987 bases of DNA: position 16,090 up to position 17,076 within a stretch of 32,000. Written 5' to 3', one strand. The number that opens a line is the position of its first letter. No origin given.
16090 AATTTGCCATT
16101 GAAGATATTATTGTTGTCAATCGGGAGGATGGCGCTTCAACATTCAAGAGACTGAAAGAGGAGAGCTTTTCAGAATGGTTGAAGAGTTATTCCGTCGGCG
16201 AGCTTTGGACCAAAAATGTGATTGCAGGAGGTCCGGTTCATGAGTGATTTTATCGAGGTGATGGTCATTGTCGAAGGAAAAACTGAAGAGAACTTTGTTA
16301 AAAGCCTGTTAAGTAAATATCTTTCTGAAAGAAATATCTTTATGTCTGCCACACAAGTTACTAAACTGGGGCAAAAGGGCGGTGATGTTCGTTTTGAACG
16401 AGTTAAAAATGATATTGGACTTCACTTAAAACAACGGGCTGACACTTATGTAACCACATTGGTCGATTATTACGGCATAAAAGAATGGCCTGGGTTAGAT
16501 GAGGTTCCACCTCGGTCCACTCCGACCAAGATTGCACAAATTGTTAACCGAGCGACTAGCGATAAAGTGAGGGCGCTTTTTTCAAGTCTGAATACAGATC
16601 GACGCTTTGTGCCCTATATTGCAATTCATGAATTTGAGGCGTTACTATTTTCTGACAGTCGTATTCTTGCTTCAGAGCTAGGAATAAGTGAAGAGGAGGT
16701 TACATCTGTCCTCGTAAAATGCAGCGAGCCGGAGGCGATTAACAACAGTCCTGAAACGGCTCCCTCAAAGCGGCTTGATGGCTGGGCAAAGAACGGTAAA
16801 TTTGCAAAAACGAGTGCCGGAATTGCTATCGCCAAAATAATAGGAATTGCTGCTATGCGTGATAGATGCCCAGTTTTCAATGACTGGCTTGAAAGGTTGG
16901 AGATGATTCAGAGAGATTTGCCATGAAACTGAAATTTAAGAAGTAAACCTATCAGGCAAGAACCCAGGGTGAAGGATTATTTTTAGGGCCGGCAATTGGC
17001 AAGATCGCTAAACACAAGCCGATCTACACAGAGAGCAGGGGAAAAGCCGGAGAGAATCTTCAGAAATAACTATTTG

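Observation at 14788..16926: XRE regulator + ABC/AAA_21 ATPase + DUF4276 (TOPRIM-like) operon: a candidate uncharacterised PARIS/AbiL/OLD-like defence module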

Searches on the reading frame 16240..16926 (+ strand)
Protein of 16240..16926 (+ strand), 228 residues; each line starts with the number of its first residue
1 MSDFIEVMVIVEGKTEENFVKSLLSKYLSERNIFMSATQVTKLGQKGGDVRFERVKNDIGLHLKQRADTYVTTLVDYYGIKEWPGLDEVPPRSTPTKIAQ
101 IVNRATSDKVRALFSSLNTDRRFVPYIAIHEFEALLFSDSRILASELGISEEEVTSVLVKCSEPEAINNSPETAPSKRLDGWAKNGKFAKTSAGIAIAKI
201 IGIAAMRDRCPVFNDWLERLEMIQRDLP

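Call 3: search_protein_families(library=pfam, proteins=[window:16240-16926:+], max_evalue=0.01)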
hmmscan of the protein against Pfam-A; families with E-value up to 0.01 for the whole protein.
window:16240-16926:+ (228 aa): 1 family
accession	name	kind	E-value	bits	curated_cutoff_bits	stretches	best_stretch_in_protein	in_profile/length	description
PF14103.11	DUF4276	-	1.6e-57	195.3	30.2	1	11-221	1-192/192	Domain of unknown function (DUF4276)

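Call 4: search_protein_families(library=padloc, proteins=[window:16240-16926:+], max_evalue=0.01)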
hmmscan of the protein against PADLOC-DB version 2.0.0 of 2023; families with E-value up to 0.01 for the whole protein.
window:16240-16926:+ (228 aa): 9 families
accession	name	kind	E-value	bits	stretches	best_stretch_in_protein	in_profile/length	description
PDLC04188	HEC-01B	-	2.9e-70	234.6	1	4-223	12-226/230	-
PDLC04190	HEC-01B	-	4.8e-40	135.6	1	5-175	2-168/168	-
PDLC04186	HEC-01B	-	5.2e-25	86.3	1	44-225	24-194/196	-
PDLC04187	HEC-01B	-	2.5e-24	84.6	1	67-223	4-166/166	-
PDLC04189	HEC-01B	-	3.2e-20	70.9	1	9-220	6-221/223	-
PDLC04196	HEC-01B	-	7.5e-05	20.8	0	108-218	86-186/197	-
PDLC04194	HEC-01B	-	0.00087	17.1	0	1-35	1-34/204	-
PDLC04191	HEC-01B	-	0.001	17.1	0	5-76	2-71/192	-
PDLC04210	HEC-01B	-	0.0018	16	0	110-169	96-158/217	-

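Call 5: search_protein_families(library=ncbifam, proteins=[window:16240-16926:+], max_evalue=0.01)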
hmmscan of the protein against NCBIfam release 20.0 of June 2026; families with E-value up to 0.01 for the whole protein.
window:16240-16926:+ (228 aa): 0 families

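Call 16: find_encoding_contigs(protein=window:16240-16926:+, flank=10000, max_places=6)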
Protein window:16240-16926:+ (228 aa): no gene with exactly this product is on record in the collection.

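Call 17: find_homologous_proteins(query=window:16240-16926:+, max_evalue=0.00001)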
Query window:16240-16926:+ (228 aa): 1218 proteins with E <= 0.00001 among 1513 candidates; the best 120 are listed.
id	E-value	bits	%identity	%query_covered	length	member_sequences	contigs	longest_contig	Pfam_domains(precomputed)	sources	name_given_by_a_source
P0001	5.4e-145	498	100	100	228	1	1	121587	PF14103.12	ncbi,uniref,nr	ncbi:DUF4276 family protein [Desulfotalea psychrophila]|uniref:DUF4276 family protein n=1 Tax=Desulf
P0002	1.6e-98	347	67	100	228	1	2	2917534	PF14103.12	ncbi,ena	-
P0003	8.4e-98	344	67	98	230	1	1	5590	PF14103.12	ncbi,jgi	jgi:hypothetical protein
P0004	1.7e-97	343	68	99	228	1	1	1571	PF14103.12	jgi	jgi:hypothetical protein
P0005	1.2e-96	340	68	98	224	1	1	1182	PF14103.12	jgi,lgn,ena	-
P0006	1.4e-96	340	67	100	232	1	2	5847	PF14103.12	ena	-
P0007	1.5e-96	340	67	99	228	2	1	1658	PF14103.12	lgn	-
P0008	2.4e-96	339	66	100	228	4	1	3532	PF14103.12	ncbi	-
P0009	2.6e-96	339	67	100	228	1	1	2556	PF14103.12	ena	-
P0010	3.2e-96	339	69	100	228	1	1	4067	PF14103.12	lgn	-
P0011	3.4e-96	339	68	98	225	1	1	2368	PF14103.12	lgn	-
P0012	8.0e-96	338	67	98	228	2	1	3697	PF14103.12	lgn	-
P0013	1.0e-95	337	67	98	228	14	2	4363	PF14103.12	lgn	-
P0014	1.0e-95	337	66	98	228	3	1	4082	PF14103.12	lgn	-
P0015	1.9e-95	337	66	100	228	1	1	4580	PF14103.12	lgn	-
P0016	1.0e-94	334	67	98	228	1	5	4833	PF14103.12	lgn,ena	-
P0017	2.0e-94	333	68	100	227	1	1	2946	PF14103.12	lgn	-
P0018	2.7e-94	333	67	100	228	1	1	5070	PF14103.12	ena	-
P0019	3.5e-94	332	65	100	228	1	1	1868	PF14103.12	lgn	-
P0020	5.1e-94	332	66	98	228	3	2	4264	PF14103.12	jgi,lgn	-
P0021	9.6e-94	331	69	96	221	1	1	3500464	PF14103.12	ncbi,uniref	ncbi:MAG: DUF4276 family protein [Desulfovibrio aminophilus]|uniref:DUF4276 family protein n=1 Tax=D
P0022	9.6e-94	331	65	100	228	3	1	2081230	PF14103.12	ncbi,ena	-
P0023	1.4e-93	330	66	98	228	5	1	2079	PF14103.12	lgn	-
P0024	2.4e-93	330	65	98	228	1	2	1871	PF14103.12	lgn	-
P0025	3.4e-93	329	65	98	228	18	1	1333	PF14103.12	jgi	-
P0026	5.4e-93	329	68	98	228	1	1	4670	PF14103.12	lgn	-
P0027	6.4e-93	328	64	98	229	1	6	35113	PF14103.12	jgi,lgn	jgi:hypothetical protein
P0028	8.7e-93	328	65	98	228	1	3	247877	PF14103.12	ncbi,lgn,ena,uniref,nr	ncbi:DUF4276 family protein [Desulfuromonas thiophila]|uniref:DUF4276 family protein n=1 Tax=Desulfu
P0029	9.2e-93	328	66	98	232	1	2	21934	PF14103.12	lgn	-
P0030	1.7e-92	327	65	98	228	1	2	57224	PF14103.12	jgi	jgi:hypothetical protein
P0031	1.7e-92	327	65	99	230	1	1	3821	PF14103.12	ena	-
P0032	2.0e-92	327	62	100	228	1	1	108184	PF14103.12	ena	-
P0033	2.2e-92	327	66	98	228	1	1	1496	PF14103.12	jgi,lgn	jgi:hypothetical protein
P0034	3.3e-92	326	65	98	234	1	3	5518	PF14103.12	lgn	-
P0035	3.6e-92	326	66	98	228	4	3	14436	PF14103.12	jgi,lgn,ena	jgi:hypothetical protein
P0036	4.3e-92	326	65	98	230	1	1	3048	PF14103.12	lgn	-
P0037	6.7e-92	325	64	98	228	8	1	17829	PF14103.12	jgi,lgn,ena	-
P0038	1.4e-91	324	65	98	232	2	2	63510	PF14103.12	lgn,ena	-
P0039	1.5e-91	324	61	97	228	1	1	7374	PF14103.12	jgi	jgi:hypothetical protein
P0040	2.7e-91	323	65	98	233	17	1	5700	PF14103.12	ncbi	-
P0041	3.1e-91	323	65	98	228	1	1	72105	PF14103.12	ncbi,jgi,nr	ncbi:MAG: DUF4276 family protein [Desulfuromonadaceae bacterium]|nr:DUF4276 family protein [Desulfur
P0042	3.1e-91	323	65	98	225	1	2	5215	PF14103.12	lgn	-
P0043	3.6e-91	323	65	98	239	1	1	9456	PF14103.12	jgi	-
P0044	4.3e-91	322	64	98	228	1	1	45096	PF14103.12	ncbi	-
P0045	5.1e-91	322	61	99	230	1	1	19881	PF14103.12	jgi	jgi:hypothetical protein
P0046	6.5e-91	322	64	99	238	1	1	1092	PF14103.12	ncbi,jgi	jgi:hypothetical protein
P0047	7.6e-91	321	63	99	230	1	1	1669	PF14103.12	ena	-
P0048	1.2e-90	321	62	99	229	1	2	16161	PF14103.12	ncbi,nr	ncbi:MAG: DUF4276 family protein [Victivallaceae bacterium]|nr:DUF4276 family protein [Victivallacea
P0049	1.3e-90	321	65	99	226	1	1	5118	PF14103.12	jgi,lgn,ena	-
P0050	2.6e-90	320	62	98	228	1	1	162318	PF14103.12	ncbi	-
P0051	2.7e-90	320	64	98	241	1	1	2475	PF14103.12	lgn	-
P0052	2.9e-90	320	63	100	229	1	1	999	PF14103.12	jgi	jgi:hypothetical protein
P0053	2.9e-90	320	64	98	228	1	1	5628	PF14103.12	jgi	-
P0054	2.9e-90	320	65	98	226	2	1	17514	PF14103.12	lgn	-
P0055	3.6e-90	319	64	98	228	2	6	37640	PF14103.12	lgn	-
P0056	3.8e-90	319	63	98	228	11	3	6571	PF14103.12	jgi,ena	jgi:hypothetical protein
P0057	1.1e-89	318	63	96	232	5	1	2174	PF14103.12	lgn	-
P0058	1.1e-89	318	63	99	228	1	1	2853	PF14103.12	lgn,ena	-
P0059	1.7e-89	317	63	98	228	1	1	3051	PF14103.12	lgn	-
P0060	2.8e-89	316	63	98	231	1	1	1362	PF14103.12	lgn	-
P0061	4.4e-89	316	60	100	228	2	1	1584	PF14103.12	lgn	-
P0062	4.7e-89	316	61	99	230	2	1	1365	PF14103.12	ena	-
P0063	4.8e-89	316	64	98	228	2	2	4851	PF14103.12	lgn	-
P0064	5.6e-89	315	64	95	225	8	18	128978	PF14103.12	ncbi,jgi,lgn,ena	jgi:hypothetical protein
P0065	7.7e-89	315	62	98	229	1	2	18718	PF14103.12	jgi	-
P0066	9.6e-89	315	65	98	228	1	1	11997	PF14103.12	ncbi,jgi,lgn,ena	-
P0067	1.1e-88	314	65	98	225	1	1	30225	PF14103.12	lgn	-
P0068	1.3e-88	314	63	97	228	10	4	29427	PF14103.12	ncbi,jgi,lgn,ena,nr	ncbi:MAG TPA: DUF4276 family protein [Saprospiraceae bacterium]|nr:DUF4276 family protein [Saprospir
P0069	1.3e-88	314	62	99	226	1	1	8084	PF14103.12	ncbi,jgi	-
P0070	1.3e-88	314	63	99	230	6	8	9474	PF14103.12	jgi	jgi:hypothetical protein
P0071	1.5e-88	314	63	98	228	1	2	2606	PF14103.12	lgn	-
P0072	1.6e-88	314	61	99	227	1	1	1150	PF14103.12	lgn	-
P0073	1.7e-88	314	62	97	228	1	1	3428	PF14103.12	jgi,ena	-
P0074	1.7e-88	314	61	98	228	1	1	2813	PF14103.12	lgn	-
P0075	1.9e-88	314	64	98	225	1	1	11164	PF14103.12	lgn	-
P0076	2.6e-88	313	62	98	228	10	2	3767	PF14103.12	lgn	-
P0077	2.9e-88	313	64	98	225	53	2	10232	PF14103.12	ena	-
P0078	3.6e-88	313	63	99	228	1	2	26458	PF14103.12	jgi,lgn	-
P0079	3.7e-88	313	62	98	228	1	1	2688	PF14103.12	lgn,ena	-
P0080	4.1e-88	313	59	100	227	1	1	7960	PF14103.12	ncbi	-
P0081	4.2e-88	313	63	97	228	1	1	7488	PF14103.12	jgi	jgi:hypothetical protein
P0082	6.6e-88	312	64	98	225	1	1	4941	PF14103.12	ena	-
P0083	8.9e-88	311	63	99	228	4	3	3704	PF14103.12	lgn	-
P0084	9.0e-88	311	61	99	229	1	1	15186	PF14103.12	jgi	jgi:hypothetical protein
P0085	9.7e-88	311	59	98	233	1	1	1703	PF14103.12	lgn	-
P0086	1.0e-87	311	63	98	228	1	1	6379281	PF14103.12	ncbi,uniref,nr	ncbi:ATPase [Oleiphilus messinensis]|uniref:ATPase n=1 Tax=Oleiphilus messinensis TaxID=141451 RepID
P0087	1.1e-87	311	62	98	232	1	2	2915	PF14103.12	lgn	-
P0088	1.1e-87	311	64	98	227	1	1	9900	PF14103.12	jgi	jgi:Domain of unknown function (DUF4276)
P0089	1.5e-87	311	64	98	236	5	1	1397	PF14103.12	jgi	jgi:Domain of unknown function (DUF4276)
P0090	1.5e-87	311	59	100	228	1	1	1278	PF14103.12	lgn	-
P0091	1.6e-87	311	61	98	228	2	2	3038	PF14103.12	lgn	-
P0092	2.1e-87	310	61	98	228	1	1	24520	PF14103.12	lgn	-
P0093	2.2e-87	310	62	97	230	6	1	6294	PF14103.12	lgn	-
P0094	2.3e-87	310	60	97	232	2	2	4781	PF14103.12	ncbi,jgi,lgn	jgi:hypothetical protein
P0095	2.4e-87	310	64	98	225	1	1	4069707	PF14103.12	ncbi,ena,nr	nr:DUF4276 family protein [uncultured Tolumonas sp.]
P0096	2.5e-87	310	61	98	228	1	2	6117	PF14103.12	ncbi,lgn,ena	-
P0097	2.6e-87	310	62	97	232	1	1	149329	PF14103.12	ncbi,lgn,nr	ncbi:TPA: DUF4276 family protein [Escherichia coli]|nr:DUF4276 family protein [Escherichia coli]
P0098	2.8e-87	310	63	98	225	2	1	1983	PF14103.12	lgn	-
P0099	2.8e-87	310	61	98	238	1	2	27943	PF14103.12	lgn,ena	-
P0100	2.9e-87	310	62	100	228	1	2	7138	PF14103.12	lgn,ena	-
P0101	2.9e-87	310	60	100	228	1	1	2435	PF14103.12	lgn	-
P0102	3.3e-87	310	63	98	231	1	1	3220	PF14103.12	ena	-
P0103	3.7e-87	309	60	99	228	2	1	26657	PF14103.12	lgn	-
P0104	3.8e-87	309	62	98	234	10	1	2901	PF14103.12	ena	-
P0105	4.5e-87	309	60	99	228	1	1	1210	PF14103.12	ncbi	-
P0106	4.7e-87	309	61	98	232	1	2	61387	PF14103.12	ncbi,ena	-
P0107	5.2e-87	309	59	100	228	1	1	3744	PF14103.12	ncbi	-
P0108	5.8e-87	309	63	98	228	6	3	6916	PF14103.12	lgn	-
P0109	5.9e-87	309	63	98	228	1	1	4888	PF14103.12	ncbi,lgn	-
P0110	6.4e-87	309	59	99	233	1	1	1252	PF14103.12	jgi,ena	-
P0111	7.7e-87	308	59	99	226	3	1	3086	PF14103.12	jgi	-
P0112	9.5e-87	308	63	99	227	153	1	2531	PF14103.12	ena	-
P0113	1.0e-86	308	60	100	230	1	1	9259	PF14103.12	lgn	-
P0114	1.5e-86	307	63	99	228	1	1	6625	PF14103.12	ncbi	-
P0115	2.1e-86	307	60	99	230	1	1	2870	PF14103.12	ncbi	-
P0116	2.2e-86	307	60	99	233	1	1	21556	PF14103.12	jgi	-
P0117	2.2e-86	307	62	98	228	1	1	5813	PF14103.12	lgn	-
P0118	2.5e-86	307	62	98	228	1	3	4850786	PF14103.12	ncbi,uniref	ncbi:DUF4276 family protein [Enterobacter sp. BNK-34]|uniref:DUF4276 family protein n=1 Tax=Enteroba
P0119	2.6e-86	307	60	99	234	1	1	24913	PF14103.12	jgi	jgi:hypothetical protein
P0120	2.8e-86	307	61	99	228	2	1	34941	PF14103.12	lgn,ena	-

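Call 18: find_encoding_contigs(protein=P0002, flank=10000, max_places=2)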
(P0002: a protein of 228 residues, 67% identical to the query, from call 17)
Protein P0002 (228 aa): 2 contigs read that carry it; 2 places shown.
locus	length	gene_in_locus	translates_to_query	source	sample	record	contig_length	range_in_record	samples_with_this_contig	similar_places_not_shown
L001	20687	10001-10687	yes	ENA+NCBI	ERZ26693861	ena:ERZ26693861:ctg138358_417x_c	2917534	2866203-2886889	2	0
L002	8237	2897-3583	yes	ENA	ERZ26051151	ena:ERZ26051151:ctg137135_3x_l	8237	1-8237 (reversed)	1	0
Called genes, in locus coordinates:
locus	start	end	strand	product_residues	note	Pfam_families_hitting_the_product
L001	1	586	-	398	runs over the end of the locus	PF04101:Glyco_tran_28_C (weak)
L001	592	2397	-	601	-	PF02771:Acyl-CoA_dh_N (weak), PF02770:Acyl-CoA_dh_M, PF00441:Acyl-CoA_dh_1, PF22924:ACOX_C_alpha1, PF12806:Acyl-CoA_dh_C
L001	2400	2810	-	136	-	PF00376:MerR, PF13411:MerR_1, PF09278:MerR-DNA-bind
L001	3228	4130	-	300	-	PF00274:Glycolytic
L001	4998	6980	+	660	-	PF01555:N6_N4_Mtase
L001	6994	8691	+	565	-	PF04326:SLFN_AlbA_2, PF13749:HATPase_c_4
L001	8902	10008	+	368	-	PF02463:SMC_N (weak), PF11398:DUF2813 (faint), PF13175:AAA_15 (weak), PF13476:AAA_23 (weak), PF00005:ABC_tran (faint), PF13304:AAA_21, PF13175:AAA_15 (weak)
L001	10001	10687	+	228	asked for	PF14103:DUF4276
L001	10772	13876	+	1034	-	PF04851:ResIII, PF00270:DEAD (faint), PF19778:RE_endonuc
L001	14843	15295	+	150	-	PF15731:MqsA_antitoxin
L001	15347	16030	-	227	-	PF00392:GntR, PF07729:FCD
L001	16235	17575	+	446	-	PF01266:DAO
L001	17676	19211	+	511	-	PF00120:Gln-synt_C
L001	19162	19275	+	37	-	-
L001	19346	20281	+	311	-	PF13522:GATase_6, PF13537:GATase_7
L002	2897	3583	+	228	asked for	PF14103:DUF4276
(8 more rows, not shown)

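Call 19: find_encoding_contigs(protein=P0097, flank=10000, max_places=2)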
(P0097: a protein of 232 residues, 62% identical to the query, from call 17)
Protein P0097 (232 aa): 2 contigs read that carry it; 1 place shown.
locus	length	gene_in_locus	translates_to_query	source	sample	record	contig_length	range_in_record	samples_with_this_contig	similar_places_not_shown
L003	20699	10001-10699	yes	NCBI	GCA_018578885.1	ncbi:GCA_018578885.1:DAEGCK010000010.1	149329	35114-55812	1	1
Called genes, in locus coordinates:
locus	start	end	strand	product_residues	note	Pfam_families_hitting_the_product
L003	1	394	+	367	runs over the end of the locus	PF00465:Fe-ADH, PF13685:Fe-ADH_2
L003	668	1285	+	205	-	PF06940:DUF1287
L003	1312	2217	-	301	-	PF00892:EamA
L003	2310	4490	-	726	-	PF00141:peroxidase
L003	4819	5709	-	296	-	PF02219:MTHFR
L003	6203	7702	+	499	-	PF02378:PTS_EIIC, PF00367:PTS_EIIB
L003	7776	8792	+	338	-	PF00356:LacI, PF00532:Peripla_BP_1, PF13407:Peripla_BP_4 (weak), PF13377:Peripla_BP_3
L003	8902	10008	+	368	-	PF02463:SMC_N (weak), PF11398:DUF2813 (faint), PF13175:AAA_15 (weak), PF13476:AAA_23, PF00005:ABC_tran (faint), PF13304:AAA_21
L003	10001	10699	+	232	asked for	PF14103:DUF4276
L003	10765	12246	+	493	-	PF00392:GntR, PF00155:Aminotran_1_2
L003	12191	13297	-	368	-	PF01168:Ala_racemase_N, PF00842:Ala_racemase_C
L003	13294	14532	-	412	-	PF00464:SHMT, PF01212:Beta_elim_lyase (weak)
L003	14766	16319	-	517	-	PF00149:Metallophos, PF02872:5_nucleotid_C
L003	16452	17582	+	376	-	-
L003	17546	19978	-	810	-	PF00696:AA_kinase, PF03447:NAD_binding_3, PF00742:Homoserine_dh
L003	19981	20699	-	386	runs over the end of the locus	PF01053:Cys_Met_Meta_PP, PF00155:Aminotran_1_2 (weak)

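Call 20: find_encoding_contigs(protein=P0086, flank=10000, max_places=2)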
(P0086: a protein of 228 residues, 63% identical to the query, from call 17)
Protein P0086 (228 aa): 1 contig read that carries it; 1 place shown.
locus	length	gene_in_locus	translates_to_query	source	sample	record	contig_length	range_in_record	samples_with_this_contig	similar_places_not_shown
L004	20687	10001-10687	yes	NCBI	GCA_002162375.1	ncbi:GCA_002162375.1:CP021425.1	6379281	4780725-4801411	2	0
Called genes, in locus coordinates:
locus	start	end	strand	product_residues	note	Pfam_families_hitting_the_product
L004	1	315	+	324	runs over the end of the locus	PF01965:DJ-1_PfpI, PF12833:HTH_18, PF00165:HTH_AraC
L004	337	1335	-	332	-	PF23023:Anti-Pycsar_Apyc1, PF00753:Lactamase_B, PF12706:Lactamase_B_2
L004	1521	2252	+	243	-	PF00691:OmpA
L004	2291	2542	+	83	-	-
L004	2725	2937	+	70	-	PF12728:HTH_17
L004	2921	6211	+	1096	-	PF00270:DEAD (faint), PF00176:SNF2-rel_dom, PF04851:ResIII, PF00271:Helicase_C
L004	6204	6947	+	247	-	PF14335:DUF4391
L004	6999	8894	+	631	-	PF01555:N6_N4_Mtase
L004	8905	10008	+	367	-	PF02463:SMC_N, PF11398:DUF2813 (faint), PF13175:AAA_15 (weak), PF13476:AAA_23, PF00005:ABC_tran (faint), PF13304:AAA_21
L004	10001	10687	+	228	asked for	PF14103:DUF4276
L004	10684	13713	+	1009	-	PF04851:ResIII, PF19778:RE_endonuc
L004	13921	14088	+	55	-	-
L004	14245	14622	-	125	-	-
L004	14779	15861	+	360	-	PF02492:cobW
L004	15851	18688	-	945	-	PF18339:Tudor_1_RapA, PF18337:Tudor_RapA, PF00176:SNF2-rel_dom, PF04851:ResIII, PF00270:DEAD (weak), PF00271:Helicase_C, PF12137:RapA_C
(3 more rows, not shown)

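Call 21: find_related_loci(query=window:16240-16926:+, collection=genome_contigs, flank=10000)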
Query window:16240-16926:+ (228 aa) in genome_contigs; peptide patterns used: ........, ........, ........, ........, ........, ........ (x = any residue, [..] = any of these).
66 stretches matched a pattern; 28 encode a relative of the query (tblastn E <= 1e-3); 28 distinct loci.
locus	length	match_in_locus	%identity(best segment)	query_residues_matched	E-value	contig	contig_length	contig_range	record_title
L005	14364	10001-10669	65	1-223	2e-100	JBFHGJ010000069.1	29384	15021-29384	MAG: Alteromonadaceae bacterium isolate Mix_sand07.2021.05.G.150 k141_634653_length_29384_cov_192.1310, whole genome sho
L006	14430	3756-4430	62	1-225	8e-100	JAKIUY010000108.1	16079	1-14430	MAG: Victivallaceae bacterium isolate D100SM.bin.29 NODE_1450_length_16079_cov_6.379012, whole genome shotgun sequence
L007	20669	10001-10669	62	1-223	4e-97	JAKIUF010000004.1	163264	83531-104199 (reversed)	MAG: Gammaproteobacteria bacterium isolate D100SM.bin.11 NODE_19_length_163264_cov_6.223708, whole genome shotgun sequen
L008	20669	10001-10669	59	1-223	4e-93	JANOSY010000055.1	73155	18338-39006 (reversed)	MAG: Candidatus Tenderia sp. isolate VAR_39_metabat_422 VAR_39_k141_6421906, whole genome shotgun sequence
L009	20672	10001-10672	58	1-224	2e-92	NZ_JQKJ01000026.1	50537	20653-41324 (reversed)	Desulfobacter vibrioformis DSM 8776 Q366DRAFT_scaffold00026.25_C, whole genome shotgun sequence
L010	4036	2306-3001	59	1-223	4e-92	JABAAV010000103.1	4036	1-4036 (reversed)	MAG: Myxococcales bacterium isolate bin22s NODE_103_length_4036_cov_8.449385, whole genome shotgun sequence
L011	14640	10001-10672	58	1-224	2e-87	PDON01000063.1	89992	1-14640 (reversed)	MAG: Candidatus Cloacimonadota bacterium isolate DOLZORAL124_31_13 DolZOral124_scaffold_200, whole genome shotgun sequen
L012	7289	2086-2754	61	1-223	4e-85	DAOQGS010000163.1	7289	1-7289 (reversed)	MAG TPA_asm: Cellvibrionaceae bacterium isolate AMR_MDS_0672 NODE_4978_length_7289_cov_5.187725, whole genome shotgun se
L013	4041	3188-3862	55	1-225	3e-84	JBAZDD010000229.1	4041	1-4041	MAG: Candidatus Muiribacteriota bacterium isolate SO_2017_LW2_90 scaffold_47525_c1_LW138R_2017, whole genome shotgun seq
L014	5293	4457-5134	57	1-226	2e-83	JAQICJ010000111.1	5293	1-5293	MAG: Deltaproteobacteria bacterium isolate GH18 k119_4440, whole genome shotgun sequence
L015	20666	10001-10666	56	1-221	4e-83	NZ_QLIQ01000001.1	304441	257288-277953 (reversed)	Cysteiniphilum litorale strain DSM 101832 ZB100000, whole genome shotgun sequence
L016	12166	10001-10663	56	1-221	3e-83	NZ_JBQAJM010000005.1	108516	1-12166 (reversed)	Cysteiniphilum sp. 19S12-1 NODE_5_length_108516_cov_213.893636, whole genome shotgun sequence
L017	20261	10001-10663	49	1-223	3e-72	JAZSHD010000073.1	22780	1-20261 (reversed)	MAG: Victivallaceae bacterium isolate T1900044576_TS20190042.MAGScoT_cleanbin_000020 SGB_499_k141_1109668, whole genome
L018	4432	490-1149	50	1-221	3e-71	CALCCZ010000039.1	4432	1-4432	MAG TPA_asm: uncultured Lentisphaeria bacterium isolate SRR6425769_bin.103_CONCOCT_v1.1_MAG genome assembly, contig: ERZ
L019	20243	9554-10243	49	1-224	2e-70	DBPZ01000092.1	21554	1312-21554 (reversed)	MAG TPA_asm: Lentisphaeria bacterium UBA1407 UBA1407_contig_33726, whole genome shotgun sequence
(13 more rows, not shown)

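Call 26: search_protein_families(library=pfam, alignment_id=A1, max_evalue=0.00001)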
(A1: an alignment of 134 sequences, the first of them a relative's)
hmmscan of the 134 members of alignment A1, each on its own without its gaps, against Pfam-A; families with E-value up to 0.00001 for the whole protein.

A. member 1, L001:4628-4915:+ (95 aa): 0 families

B. families by the number of members that match (of 134 scanned): 119 families (the first 25 are shown)
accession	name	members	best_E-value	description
PF04851.21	ResIII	6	6.9e-14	Type III restriction enzyme, res subunit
PF01555.25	N6_N4_Mtase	5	4.7e-36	DNA methylase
PF00270.35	DEAD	5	9.4e-09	DEAD/DEAH box helicase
PF19778.5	RE_endonuc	3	2.7e-33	Endonuclease domain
PF04055.27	Radical_SAM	3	6.1e-18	Radical SAM superfamily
PF02463.25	SMC_N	3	4.8e-13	RecF/RecN/SMC N terminal domain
PF00155.27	Aminotran_1_2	2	3.6e-60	Aminotransferase class I and II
PF00176.29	SNF2-rel_dom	2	6.3e-36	SNF2-related domain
PF13635.12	DUF4143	2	6.3e-29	Domain of unknown function (DUF4143)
PF13175.12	AAA_15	2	4.2e-23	AAA ATPase domain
PF13476.12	AAA_23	2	1.1e-20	AAA domain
PF01740.26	STAS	2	2.7e-19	STAS domain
PF13304.12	AAA_21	2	4e-19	AAA domain, putative AbiEii toxin, Type IV TA system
PF00271.37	Helicase_C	2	1.3e-18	Helicase conserved C-terminal domain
PF13173.12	AAA_14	2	2.5e-15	AAA domain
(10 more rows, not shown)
